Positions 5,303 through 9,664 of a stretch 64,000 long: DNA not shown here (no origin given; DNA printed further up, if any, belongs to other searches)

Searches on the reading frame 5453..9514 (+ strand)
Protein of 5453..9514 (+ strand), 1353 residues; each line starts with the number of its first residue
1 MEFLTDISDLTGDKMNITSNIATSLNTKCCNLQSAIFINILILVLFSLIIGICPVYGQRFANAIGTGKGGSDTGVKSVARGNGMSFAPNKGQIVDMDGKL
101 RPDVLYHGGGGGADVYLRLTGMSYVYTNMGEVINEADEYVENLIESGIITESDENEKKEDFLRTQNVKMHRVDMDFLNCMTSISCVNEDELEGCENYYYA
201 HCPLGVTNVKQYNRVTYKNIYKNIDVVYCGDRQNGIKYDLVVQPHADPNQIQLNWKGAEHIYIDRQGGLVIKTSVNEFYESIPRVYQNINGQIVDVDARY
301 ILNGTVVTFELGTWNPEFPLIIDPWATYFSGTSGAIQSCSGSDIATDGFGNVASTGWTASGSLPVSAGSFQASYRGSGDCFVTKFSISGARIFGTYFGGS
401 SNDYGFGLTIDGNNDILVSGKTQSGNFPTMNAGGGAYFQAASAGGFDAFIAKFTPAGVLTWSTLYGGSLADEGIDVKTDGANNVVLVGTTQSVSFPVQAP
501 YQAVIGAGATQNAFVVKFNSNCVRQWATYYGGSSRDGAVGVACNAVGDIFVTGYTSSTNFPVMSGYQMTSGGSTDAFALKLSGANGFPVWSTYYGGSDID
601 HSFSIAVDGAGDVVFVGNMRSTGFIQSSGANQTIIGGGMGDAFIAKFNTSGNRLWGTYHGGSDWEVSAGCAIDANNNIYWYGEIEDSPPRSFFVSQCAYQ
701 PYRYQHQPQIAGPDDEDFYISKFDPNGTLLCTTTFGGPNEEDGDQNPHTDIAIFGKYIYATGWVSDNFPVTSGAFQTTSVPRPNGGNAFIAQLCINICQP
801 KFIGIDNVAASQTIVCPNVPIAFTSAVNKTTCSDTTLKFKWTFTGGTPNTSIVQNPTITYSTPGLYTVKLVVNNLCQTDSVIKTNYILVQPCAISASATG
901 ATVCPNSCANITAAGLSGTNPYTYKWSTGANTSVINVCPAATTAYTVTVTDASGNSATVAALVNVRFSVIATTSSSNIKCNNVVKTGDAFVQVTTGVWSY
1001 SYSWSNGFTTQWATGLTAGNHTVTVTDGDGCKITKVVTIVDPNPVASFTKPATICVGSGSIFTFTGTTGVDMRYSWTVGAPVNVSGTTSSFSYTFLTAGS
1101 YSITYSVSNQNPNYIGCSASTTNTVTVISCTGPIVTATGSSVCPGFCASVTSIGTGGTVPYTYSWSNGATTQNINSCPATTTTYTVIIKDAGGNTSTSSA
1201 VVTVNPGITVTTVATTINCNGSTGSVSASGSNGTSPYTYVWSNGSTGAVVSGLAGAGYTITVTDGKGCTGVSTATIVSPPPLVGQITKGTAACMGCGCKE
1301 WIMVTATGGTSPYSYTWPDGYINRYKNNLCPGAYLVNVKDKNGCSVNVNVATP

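Call 18: search_protein_families(library=pfam, proteins=[window:5453-9514:+])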
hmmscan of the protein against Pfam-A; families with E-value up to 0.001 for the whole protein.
window:5453-9514:+ (1353 aa): 5 families
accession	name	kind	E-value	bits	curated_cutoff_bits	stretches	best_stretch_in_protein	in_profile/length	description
PF25778.1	DUF7948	-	7.7e-55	186.7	27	1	86-325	1-214/214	Domain of unknown function (DUF7948)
PF06739.17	SBBP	-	6.9e-13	48.8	20.5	1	393-428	2-38/38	Beta-propeller repeat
PF18911.6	PKD_4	-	7.3e-10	39.2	27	1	811-886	10-82/85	PKD domain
PF00801.26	PKD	-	7.7e-10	39.1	23.5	1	807-874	3-67/80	PKD domain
PF13573.12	SprB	-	8.8e-10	38.5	28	0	1155-1170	22-37/37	SprB repeat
